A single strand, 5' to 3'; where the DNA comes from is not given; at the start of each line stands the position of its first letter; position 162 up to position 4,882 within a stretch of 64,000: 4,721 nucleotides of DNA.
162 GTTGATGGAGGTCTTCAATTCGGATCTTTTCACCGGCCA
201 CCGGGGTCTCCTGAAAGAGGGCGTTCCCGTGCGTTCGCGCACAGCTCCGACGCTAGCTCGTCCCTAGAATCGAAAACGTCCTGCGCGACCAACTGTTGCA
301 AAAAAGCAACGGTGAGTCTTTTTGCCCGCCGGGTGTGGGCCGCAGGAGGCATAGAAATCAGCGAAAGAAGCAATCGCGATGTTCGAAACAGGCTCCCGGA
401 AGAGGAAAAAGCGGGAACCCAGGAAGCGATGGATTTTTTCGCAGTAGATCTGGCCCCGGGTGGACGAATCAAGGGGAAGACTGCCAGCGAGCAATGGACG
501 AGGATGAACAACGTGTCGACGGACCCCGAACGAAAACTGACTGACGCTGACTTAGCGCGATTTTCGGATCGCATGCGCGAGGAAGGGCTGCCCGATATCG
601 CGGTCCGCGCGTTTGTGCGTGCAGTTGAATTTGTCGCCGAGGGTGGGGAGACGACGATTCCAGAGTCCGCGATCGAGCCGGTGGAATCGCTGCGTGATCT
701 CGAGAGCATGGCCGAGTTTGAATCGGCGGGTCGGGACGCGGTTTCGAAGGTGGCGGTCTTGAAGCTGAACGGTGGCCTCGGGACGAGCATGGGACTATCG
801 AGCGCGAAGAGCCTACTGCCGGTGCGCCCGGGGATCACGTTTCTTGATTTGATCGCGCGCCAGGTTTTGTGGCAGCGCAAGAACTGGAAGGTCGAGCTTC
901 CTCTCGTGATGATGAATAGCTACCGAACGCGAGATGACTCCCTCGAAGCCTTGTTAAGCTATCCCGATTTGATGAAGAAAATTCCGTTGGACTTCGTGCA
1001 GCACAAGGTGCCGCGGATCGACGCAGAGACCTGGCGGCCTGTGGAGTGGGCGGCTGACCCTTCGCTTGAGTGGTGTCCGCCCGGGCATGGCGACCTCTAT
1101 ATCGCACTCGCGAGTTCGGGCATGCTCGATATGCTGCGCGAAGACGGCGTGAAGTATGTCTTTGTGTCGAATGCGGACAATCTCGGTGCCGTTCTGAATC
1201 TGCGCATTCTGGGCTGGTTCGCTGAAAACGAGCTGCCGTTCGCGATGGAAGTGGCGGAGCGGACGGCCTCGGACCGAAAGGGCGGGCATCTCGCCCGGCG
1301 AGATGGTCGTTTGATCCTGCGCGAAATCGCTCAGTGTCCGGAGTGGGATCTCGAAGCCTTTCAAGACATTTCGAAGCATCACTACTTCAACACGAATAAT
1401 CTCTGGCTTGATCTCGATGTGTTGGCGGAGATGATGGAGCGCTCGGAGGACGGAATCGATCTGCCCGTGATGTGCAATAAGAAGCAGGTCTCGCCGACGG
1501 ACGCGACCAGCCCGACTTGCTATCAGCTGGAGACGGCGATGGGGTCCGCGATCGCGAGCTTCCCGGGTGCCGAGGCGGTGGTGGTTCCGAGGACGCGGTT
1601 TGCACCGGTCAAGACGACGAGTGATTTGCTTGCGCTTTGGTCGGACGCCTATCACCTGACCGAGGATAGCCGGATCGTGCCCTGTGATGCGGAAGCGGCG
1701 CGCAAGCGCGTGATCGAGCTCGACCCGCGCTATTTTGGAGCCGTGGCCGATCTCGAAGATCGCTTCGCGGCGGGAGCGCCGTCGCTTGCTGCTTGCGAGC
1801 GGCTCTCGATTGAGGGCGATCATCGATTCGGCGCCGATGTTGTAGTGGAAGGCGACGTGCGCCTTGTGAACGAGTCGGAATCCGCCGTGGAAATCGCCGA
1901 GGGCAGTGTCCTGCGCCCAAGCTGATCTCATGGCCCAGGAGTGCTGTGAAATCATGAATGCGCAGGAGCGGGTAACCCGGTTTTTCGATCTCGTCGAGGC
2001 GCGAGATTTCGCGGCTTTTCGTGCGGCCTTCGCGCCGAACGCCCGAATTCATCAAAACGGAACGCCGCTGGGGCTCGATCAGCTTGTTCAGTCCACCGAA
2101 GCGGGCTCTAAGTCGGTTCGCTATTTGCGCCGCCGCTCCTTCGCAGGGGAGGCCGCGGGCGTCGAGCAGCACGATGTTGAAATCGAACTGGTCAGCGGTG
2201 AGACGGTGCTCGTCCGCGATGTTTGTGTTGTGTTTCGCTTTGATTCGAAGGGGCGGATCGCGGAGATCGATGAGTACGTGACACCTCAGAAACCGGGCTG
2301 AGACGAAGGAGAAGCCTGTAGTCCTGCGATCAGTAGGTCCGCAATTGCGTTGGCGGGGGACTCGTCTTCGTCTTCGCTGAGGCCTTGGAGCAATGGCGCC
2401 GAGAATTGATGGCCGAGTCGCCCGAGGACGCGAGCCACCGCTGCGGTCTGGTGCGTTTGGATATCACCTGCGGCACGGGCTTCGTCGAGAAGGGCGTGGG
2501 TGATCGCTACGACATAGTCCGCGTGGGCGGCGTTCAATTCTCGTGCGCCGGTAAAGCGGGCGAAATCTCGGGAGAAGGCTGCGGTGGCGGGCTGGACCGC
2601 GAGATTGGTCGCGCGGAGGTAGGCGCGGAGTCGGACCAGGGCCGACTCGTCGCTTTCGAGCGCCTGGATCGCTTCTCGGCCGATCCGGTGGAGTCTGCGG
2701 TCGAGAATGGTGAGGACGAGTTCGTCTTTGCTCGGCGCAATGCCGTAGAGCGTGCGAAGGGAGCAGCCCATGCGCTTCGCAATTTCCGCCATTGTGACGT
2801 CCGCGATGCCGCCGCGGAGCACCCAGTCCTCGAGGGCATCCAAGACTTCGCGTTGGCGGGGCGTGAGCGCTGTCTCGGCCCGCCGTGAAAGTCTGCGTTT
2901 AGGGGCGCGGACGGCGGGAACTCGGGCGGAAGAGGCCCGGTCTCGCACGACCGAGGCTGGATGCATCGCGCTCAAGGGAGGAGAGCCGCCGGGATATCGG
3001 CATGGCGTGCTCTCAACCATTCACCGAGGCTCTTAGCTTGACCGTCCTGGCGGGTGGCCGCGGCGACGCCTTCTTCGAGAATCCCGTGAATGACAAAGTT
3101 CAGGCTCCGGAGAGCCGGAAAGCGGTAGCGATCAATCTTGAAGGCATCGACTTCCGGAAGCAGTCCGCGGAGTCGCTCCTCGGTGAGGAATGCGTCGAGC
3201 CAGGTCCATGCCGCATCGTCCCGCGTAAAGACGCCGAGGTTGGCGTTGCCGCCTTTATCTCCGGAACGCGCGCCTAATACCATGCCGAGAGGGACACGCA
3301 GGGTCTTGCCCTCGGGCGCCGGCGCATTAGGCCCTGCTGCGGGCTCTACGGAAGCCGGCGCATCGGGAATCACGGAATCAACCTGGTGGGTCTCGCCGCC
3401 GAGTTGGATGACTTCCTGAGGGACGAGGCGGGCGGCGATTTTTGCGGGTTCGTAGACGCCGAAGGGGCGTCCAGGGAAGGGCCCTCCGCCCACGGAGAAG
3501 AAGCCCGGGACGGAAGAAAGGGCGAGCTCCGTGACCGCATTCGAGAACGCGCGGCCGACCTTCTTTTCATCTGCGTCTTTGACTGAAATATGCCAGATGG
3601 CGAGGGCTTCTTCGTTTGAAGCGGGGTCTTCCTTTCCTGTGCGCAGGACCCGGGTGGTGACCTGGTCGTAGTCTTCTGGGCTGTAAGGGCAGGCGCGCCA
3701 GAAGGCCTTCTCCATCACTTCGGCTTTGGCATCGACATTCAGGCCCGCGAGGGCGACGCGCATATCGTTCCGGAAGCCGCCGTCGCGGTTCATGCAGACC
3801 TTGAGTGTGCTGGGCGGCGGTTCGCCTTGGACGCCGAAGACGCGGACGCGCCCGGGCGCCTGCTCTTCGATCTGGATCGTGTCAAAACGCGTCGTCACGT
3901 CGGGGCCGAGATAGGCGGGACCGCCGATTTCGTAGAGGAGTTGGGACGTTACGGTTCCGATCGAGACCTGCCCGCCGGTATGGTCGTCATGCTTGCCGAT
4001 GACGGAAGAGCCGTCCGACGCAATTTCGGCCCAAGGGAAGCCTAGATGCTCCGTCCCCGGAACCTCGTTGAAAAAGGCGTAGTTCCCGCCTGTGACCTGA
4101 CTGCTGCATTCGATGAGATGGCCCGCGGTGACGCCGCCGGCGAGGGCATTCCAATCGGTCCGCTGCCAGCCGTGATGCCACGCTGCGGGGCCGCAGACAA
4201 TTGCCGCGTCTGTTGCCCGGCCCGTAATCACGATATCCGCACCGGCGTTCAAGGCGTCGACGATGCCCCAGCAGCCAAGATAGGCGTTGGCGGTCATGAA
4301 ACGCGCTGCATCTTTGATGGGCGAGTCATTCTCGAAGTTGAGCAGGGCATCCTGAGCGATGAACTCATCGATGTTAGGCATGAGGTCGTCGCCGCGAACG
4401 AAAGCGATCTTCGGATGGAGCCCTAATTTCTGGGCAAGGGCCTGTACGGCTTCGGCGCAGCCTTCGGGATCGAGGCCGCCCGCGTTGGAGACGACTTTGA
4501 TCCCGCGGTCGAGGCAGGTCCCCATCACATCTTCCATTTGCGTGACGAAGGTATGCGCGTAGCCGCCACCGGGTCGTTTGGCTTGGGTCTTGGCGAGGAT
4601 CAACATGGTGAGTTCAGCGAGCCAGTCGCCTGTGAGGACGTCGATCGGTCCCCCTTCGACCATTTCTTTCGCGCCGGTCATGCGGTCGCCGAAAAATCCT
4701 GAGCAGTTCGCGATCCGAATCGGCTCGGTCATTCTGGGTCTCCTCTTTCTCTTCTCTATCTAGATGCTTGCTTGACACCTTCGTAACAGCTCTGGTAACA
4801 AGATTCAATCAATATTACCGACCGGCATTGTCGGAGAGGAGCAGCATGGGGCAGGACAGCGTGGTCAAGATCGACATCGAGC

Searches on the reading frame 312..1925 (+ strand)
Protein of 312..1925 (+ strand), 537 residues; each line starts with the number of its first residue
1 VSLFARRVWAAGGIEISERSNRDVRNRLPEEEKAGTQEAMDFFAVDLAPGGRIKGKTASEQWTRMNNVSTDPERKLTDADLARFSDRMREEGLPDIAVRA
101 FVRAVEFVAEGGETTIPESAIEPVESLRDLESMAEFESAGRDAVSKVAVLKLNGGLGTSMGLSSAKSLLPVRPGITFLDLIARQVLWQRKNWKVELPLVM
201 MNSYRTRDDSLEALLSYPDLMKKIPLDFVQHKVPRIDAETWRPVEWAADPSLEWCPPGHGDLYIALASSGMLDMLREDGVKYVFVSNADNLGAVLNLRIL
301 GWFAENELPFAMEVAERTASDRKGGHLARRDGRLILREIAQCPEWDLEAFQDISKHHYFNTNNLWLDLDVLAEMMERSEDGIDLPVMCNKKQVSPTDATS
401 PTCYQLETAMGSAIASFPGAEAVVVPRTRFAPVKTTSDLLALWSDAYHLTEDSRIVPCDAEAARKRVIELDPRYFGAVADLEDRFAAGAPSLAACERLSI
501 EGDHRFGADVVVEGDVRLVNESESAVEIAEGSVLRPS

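Call 91: search_protein_families(library=pfam, proteins=[window:312-1925:+], max_evalue=0.0001)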
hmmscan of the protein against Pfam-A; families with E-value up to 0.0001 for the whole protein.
window:312-1925:+ (537 aa): 1 family
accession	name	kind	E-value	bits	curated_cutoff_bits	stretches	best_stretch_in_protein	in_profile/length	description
PF01704.24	UDPGP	-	1.4e-126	423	22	1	107-512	11-412/413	UTP--glucose-1-phosphate uridylyltransferase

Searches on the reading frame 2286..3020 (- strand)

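Call 91: search_protein_families(library=pfam, proteins=[window:2286-3020:-], max_evalue=0.0001)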
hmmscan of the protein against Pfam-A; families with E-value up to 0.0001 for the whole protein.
window:2286-3020:- (244 aa): 1 family
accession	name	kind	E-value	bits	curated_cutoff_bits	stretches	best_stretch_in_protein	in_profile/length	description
PF00440.29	TetR_N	-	5.2e-06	26.6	24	1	69-103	11-45/47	Bacterial regulatory proteins, tetR family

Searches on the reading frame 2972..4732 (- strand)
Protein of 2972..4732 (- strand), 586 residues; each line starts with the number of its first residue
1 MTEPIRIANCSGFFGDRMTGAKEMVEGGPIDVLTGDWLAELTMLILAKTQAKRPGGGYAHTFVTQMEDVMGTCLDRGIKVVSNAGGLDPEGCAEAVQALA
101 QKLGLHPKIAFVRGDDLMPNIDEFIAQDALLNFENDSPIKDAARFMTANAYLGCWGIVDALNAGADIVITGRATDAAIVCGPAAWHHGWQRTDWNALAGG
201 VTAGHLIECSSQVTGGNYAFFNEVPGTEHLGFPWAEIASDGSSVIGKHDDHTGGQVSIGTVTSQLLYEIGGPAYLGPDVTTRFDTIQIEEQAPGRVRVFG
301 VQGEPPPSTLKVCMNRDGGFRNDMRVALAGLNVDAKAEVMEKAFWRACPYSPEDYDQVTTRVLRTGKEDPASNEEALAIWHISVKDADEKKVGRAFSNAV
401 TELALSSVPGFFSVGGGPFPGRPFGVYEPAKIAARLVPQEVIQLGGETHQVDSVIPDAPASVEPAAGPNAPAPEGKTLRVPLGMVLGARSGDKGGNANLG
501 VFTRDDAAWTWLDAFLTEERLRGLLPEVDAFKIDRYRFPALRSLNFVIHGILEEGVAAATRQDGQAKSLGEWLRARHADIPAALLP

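Call 91: search_protein_families(library=pfam, proteins=[window:2972-4732:-], max_evalue=0.0001)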
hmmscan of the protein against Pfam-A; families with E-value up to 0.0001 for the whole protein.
window:2972-4732:- (586 aa): 2 families
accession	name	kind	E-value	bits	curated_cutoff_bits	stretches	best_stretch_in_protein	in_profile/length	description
PF07287.17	AtuA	-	2e-152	508.4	22.8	1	5-441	1-435/437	Acyclic terpene utilisation family protein AtuA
PF23544.1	AtuA_ferredoxin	-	1.2e-17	64.6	27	1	482-574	3-108/113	AtuA ferredoxin-like domain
